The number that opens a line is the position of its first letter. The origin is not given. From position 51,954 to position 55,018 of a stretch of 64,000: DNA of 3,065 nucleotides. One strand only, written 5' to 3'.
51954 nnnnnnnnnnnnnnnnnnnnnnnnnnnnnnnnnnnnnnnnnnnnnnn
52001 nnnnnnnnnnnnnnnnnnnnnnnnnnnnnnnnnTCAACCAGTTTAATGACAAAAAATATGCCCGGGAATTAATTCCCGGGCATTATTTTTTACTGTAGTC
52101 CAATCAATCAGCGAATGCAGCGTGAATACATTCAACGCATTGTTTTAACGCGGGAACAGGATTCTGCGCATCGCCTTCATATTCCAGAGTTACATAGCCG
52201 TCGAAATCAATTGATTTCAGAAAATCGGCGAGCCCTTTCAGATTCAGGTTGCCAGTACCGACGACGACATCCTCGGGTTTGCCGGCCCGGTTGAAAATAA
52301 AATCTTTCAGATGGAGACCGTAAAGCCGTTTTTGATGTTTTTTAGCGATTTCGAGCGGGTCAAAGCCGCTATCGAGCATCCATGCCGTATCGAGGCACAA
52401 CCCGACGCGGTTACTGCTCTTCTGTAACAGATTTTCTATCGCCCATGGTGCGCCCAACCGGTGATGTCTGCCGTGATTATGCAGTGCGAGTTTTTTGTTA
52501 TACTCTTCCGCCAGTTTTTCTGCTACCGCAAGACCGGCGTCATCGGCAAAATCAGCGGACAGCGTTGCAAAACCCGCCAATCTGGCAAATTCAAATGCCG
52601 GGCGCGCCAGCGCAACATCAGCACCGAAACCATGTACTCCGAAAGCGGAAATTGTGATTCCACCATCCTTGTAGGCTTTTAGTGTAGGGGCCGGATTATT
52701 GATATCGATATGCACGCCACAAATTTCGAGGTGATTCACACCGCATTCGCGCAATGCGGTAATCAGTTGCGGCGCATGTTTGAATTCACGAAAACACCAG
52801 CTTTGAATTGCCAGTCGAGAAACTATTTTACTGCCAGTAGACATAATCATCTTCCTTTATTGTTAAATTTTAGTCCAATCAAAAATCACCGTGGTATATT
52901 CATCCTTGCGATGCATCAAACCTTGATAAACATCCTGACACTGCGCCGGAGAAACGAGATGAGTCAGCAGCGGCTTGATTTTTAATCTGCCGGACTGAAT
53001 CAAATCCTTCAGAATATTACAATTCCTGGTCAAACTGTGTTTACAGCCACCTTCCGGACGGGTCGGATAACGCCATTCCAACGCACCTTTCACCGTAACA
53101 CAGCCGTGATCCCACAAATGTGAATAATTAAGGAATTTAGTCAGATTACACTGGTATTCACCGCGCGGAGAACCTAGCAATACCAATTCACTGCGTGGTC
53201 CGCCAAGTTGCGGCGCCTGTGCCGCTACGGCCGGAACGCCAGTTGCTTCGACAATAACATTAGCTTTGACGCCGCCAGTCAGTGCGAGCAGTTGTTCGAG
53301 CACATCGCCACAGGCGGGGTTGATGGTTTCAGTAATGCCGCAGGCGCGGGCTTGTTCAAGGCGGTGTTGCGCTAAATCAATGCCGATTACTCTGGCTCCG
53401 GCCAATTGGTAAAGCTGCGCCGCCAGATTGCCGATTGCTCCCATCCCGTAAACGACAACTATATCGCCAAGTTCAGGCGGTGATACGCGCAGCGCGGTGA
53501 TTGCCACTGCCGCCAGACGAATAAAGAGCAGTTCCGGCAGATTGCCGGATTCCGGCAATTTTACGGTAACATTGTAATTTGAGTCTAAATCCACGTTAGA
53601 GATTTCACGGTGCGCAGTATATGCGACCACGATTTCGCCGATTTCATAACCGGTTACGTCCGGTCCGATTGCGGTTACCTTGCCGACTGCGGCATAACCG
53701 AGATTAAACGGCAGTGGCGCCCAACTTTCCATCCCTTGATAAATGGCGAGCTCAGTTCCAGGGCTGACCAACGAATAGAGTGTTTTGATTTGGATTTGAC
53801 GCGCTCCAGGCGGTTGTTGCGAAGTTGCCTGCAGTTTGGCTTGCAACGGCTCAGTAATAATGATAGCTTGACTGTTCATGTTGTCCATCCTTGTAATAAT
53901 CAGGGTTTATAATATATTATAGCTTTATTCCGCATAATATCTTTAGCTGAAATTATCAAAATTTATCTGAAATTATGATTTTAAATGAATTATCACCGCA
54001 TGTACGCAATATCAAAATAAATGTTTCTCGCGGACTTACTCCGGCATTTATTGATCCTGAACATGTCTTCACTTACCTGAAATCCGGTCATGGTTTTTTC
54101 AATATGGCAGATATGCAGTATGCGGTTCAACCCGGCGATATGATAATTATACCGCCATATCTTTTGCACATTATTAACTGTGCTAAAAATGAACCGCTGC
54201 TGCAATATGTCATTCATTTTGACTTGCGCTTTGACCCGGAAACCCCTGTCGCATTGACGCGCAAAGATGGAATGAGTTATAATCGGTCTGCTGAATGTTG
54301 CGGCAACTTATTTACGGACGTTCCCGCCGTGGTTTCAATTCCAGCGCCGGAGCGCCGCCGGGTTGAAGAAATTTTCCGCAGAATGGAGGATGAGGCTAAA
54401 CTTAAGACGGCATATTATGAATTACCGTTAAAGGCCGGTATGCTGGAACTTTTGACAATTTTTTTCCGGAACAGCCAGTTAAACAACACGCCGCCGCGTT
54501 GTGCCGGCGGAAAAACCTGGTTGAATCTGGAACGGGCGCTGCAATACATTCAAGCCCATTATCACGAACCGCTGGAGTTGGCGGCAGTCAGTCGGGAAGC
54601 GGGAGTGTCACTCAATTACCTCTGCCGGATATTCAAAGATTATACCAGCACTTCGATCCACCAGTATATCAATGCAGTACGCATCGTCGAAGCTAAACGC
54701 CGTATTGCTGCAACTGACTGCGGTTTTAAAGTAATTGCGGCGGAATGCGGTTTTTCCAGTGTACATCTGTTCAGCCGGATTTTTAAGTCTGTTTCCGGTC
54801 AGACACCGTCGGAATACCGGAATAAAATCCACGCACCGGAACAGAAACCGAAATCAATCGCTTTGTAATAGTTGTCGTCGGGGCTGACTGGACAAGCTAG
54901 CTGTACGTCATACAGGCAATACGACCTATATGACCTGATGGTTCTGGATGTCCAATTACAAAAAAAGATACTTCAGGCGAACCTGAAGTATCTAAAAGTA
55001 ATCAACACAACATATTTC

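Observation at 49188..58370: Catabolic-looking locus built around five QueG/reductive-dehalogenase-like Fe-S modules, flanked by two IclR genes with an AraC gene inside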

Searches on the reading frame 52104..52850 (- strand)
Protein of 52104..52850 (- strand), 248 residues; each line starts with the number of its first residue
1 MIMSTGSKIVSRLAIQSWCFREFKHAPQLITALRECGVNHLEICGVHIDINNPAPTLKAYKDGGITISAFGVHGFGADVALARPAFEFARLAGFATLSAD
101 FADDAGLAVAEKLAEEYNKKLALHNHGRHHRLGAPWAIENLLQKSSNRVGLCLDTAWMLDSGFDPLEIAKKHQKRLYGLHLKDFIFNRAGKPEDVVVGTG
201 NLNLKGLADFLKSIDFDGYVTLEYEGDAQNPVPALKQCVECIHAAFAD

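Call 3: search_protein_families(library=pfam, proteins=[window:52104-52850:-], max_evalue=0.01)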
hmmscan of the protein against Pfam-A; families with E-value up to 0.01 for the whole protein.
window:52104-52850:- (248 aa): 1 family
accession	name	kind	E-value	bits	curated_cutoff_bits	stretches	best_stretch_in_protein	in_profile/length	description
PF01261.30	AP_endonuc_2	-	1.9e-17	64.3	31.1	1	110-236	111-240/249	Xylose isomerase-like TIM barrel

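Call 4: search_protein_families(library=ncbifam, proteins=[window:52104-52850:-], max_evalue=0.01)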
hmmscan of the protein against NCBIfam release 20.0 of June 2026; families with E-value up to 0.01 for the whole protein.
window:52104-52850:- (248 aa): 3 families
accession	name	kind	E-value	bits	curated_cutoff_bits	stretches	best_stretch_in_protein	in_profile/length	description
TIGR04379.1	myo_inos_iolE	equivalog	8.4e-10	38.7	290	1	106-184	134-212/290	myo-inosose-2 dehydratase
TIGR03234.1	OH-pyruv-isom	equivalog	0.0056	16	353.45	0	192-226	208-242/254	hydroxypyruvate isomerase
NF009689.0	PRK13210.1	subfamily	0.0076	15.4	200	0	170-244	199-277/286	L-ribulose-5-phosphate 3-epimerase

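Call 71: search_solved_structures(query=window:52104-52850:-, max_evalue=0.001)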
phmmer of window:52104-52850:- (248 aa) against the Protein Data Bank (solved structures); distinct sequences matched with E-value up to 0.001: 6.
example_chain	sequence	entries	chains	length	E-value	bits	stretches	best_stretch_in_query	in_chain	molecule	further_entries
3p6l_A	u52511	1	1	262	1.9e-22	82.9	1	12-242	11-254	Sugar phosphate isomerase/epimerase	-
3lmz_A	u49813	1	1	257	3.1e-15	59.2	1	20-239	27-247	Putative sugar isomerase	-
4kw2_A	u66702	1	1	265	2.7e-14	56.2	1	53-241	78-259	Uncharacterized protein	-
8z1i_A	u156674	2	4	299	3.9e-05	26.1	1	149-229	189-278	Art22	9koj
3wqo_A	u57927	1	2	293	0.00012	24.5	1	107-244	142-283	Uncharacterized protein MJ1311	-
8bvk_A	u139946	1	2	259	0.0002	23.8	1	110-212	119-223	Xylose isomerase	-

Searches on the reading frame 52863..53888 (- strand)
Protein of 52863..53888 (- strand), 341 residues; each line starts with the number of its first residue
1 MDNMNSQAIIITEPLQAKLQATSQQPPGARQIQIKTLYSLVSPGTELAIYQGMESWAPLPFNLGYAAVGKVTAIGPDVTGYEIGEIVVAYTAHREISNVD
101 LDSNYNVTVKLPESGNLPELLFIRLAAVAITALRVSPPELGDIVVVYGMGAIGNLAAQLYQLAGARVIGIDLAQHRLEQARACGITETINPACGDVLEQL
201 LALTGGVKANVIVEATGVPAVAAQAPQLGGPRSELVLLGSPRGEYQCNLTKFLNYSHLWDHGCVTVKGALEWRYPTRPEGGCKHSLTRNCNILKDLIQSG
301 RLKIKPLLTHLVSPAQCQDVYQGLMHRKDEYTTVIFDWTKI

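Call 3: search_protein_families(library=pfam, proteins=[window:52863-53888:-], max_evalue=0.01)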
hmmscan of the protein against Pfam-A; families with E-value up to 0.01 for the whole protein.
window:52863-53888:- (341 aa): 4 families
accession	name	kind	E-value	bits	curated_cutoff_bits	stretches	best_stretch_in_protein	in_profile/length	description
PF00107.32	ADH_zinc_N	-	4e-19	69.3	31.8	1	151-253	1-103/129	Zinc-binding dehydrogenase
PF08240.17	ADH_N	-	1e-06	29.3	23.5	1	31-92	4-65/104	Alcohol dehydrogenase GroES-like domain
PF02826.25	2-Hacid_dh_C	-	0.0076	16.1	25.1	0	143-184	38-79/178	D-isomer specific 2-hydroxyacid dehydrogenase, NAD binding domain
PF02254.24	TrkA_N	-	0.0081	16.9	23.8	0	144-219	1-73/116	TrkA-N domain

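Call 4: search_protein_families(library=ncbifam, proteins=[window:52863-53888:-], max_evalue=0.01)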
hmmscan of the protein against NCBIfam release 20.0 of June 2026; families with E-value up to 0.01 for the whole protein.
window:52863-53888:- (341 aa): 22 families
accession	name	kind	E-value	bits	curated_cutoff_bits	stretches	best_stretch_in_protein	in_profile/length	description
TIGR03451.1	mycoS_dep_FDH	equivalog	1.1e-21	77.1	512.9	1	132-322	168-344/358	S-(hydroxymethyl)mycothiol dehydrogenase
TIGR00692.1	tdh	equivalog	9.1e-19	67.7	458.35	2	138-258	159-280/340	L-threonine 3-dehydrogenase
NF003808.0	PRK05396.1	equivalog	8.8e-17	61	380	2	139-252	162-276/341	L-threonine 3-dehydrogenase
NF007489.0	PRK10083.1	equivalog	1.4e-16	60.4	376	2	127-239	147-259/339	Zn-dependent oxidoreductase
TIGR01202.1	bchC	equivalog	5.8e-16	58.5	291.25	1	6-325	2-297/308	chlorophyll synthesis pathway protein BchC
NF041097.1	keto_inos_dh_IolM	equivalog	7.3e-16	57.8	450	1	141-227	207-299/389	scyllo-inosose 3-dehydrogenase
NF006940.0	PRK09422.1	equivalog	5.1e-13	48.7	344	1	107-248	127-269/338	alcohol dehydrogenase AdhP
TIGR03989.1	Rxyl_3153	subfamily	2.8e-12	46.6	440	1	135-217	181-263/370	NDMA-dependent alcohol dehydrogenase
NF007642.0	PRK10309.1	equivalog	8.1e-12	45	550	1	108-242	128-263/347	galactitol-1-phosphate 5-dehydrogenase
TIGR03366.1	HpnZ_proposed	hypoth_equivalog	9.8e-09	34.8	328.1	1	130-225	145-239/315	putative phosphonate catabolism associated alcohol dehydrogenase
TIGR02818.1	adh_III_F_hyde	equivalog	1.1e-08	34.6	543.95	1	139-193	184-239/368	S-(hydroxymethyl)glutathione dehydrogenase/class III alcohol dehydrogenase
NF008024.0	PRK10754.1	subfamily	1.6e-07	30.6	348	1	49-220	47-221/327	NADPH:quinone reductase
TIGR03201.1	dearomat_had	equivalog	2.5e-07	30.1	338.65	1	140-196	166-225/349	6-hydroxycyclohex-1-ene-1-carbonyl-CoA dehydrogenase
TIGR02824.1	quinone_pig3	subfamily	1.3e-06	27.6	296.8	1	64-251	62-251/325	putative NAD(P)H quinone oxidoreductase, PIG3 family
NF007375.0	PRK09880.1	equivalog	7.4e-06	24.9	469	1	120-240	149-267/344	L-idonate 5-dehydrogenase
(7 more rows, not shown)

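Call 72: search_solved_structures(query=window:52863-53888:-, max_evalue=1e-10)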
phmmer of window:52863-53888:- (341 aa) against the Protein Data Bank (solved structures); distinct sequences matched with E-value up to 1e-10: 15.
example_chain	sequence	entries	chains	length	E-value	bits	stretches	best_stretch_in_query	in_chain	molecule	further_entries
2d8a_A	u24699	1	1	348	4.9e-14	55.6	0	136-262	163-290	Probable L-threonine 3-dehydrogenase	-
2dfv_A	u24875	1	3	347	5.3e-14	55.5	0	136-262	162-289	Probable L-threonine 3-dehydrogenase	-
4rqt_A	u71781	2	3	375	4.2e-13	52.5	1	131-227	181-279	Alcohol dehydrogenase class-P | Alcohol Dehydrogenase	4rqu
8con_A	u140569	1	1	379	4.4e-13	52.5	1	131-227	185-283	Alcohol dehydrogenase class-P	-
1f8f_A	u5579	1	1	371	1.2e-12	51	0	126-242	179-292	BENZYL ALCOHOL DEHYDROGENASE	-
3jyl_A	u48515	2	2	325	1.4e-12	50.8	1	56-244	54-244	Quinone oxidoreductase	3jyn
1rjw_A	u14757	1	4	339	2.6e-12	50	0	107-241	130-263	Alcohol dehydrogenase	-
3pii_A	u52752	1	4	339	4e-12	49.3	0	107-241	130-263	Alcohol dehydrogenase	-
4dl9_A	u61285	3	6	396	5.1e-12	49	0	137-204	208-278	Alcohol dehydrogenase class III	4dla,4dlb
5vm2_A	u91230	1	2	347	1.7e-11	47.2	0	106-251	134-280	Alcohol dehydrogenase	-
4l0q_A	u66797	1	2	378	4.9e-11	45.7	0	137-207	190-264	Alcohol dehydrogenase class-3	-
3uko_A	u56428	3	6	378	5.1e-11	45.7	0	137-207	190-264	Alcohol dehydrogenase class-3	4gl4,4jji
8co4_A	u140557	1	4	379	5.1e-11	45.7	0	137-207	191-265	Alcohol dehydrogenase class-3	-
3gfb_A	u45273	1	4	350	5.8e-11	45.5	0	136-265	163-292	L-threonine 3-dehydrogenase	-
6ie0_A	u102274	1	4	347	7.7e-11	45.1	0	107-236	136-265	(R,R)-butanediol dehydrogenase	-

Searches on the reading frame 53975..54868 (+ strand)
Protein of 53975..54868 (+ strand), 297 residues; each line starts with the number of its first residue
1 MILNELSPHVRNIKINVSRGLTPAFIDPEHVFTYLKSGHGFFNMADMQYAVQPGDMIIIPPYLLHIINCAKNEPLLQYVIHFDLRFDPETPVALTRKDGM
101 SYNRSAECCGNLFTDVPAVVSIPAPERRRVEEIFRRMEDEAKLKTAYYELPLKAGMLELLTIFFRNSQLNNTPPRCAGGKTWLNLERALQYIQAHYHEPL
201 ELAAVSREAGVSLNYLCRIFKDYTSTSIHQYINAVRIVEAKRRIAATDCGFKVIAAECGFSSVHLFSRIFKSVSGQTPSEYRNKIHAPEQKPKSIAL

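Call 3: search_protein_families(library=pfam, proteins=[window:53975-54868:+], max_evalue=0.01)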
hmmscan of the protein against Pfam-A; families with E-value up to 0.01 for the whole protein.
window:53975-54868:+ (297 aa): 4 families
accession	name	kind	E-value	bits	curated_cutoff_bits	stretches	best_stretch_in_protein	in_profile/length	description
PF12833.13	HTH_18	-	9.1e-21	74.4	33.6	1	206-283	2-79/80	Helix-turn-helix domain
PF00165.29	HTH_AraC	-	1.9e-20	72.9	26.6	2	192-233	1-42/42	Bacterial regulatory helix-turn-helix proteins, AraC family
PF02311.25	AraC_binding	-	4.1e-07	30.2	21.1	1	28-120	22-99/135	AraC-like ligand binding domain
PF07883.17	Cupin_2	-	6.4e-05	23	27.2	1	23-76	12-65/70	Cupin domain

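Call 4: search_protein_families(library=ncbifam, proteins=[window:53975-54868:+], max_evalue=0.01)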
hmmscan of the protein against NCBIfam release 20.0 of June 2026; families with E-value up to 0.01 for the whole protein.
window:53975-54868:+ (297 aa): 29 families (the best 25 are shown)
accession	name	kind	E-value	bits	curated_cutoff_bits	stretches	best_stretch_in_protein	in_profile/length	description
NF047455.1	TF_Staph_AryK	equivalog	3.1e-23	81.9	850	1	144-291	119-265/759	transcriptional regulator AryK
NF007860.0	PRK10572.1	equivalog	2.8e-17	62.5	208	1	37-286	57-286/292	arabinose operon transcriptional regulator AraC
NF047788.1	TransRegPocR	equivalog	3.5e-16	59.4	500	1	185-286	191-292/296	transcriptional regulator PocR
NF049932.1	TranspRegBtr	equivalog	1.9e-15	56.4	900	1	181-284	162-265/531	bacillibactin transport transcriptional regulator Btr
NF007584.0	PRK10219.1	equivalog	6.8e-14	52.1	174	1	189-285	11-107/107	superoxide response transcriptional regulator SoxS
NF007693.0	PRK10371.1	equivalog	1.2e-13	51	253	1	185-284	200-299/309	transcriptional regulator MelR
TIGR04094.1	adjacent_YSIRK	equivalog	2.9e-13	49.5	200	1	186-282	288-383/383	YSIRK-targeted surface antigen transcriptional regulator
NF010028.0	PRK13503.1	equivalog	4.4e-13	49.3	288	1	182-286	170-274/278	HTH-type transcriptional activator RhaS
NF012144.2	ramA_TF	equivalog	7.3e-13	48.9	180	1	187-284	9-106/108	RamA family antibiotic efflux transcriptional regulator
NF006902.0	PRK09393.1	equivalog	1e-12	47.9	425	1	184-287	221-324/327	transcriptional regulator FtrA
NF041686.2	ant_diox_reg_AndR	equivalog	1.2e-12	48.1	350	1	179-280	213-316/321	anthranilate 1,2-dioxygenase regulatory protein AndR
NF011701.0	PRK15121.1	equivalog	3.9e-12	46.3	426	1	189-284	11-106/289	MDR efflux pump AcrAB transcriptional activator RobA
NF010026.0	PRK13501.1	equivalog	5.4e-12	45.5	363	1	189-286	182-279/290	HTH-type transcriptional activator RhaR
NF007243.0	PRK09685.1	equivalog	7.9e-12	45.2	199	1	184-285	199-302/303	transcriptional regulator FeaR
NF012228.1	RobA_TF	equivalog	7.9e-12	45.2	380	1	189-283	9-103/286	MDR efflux pump AcrAB transcriptional activator RobA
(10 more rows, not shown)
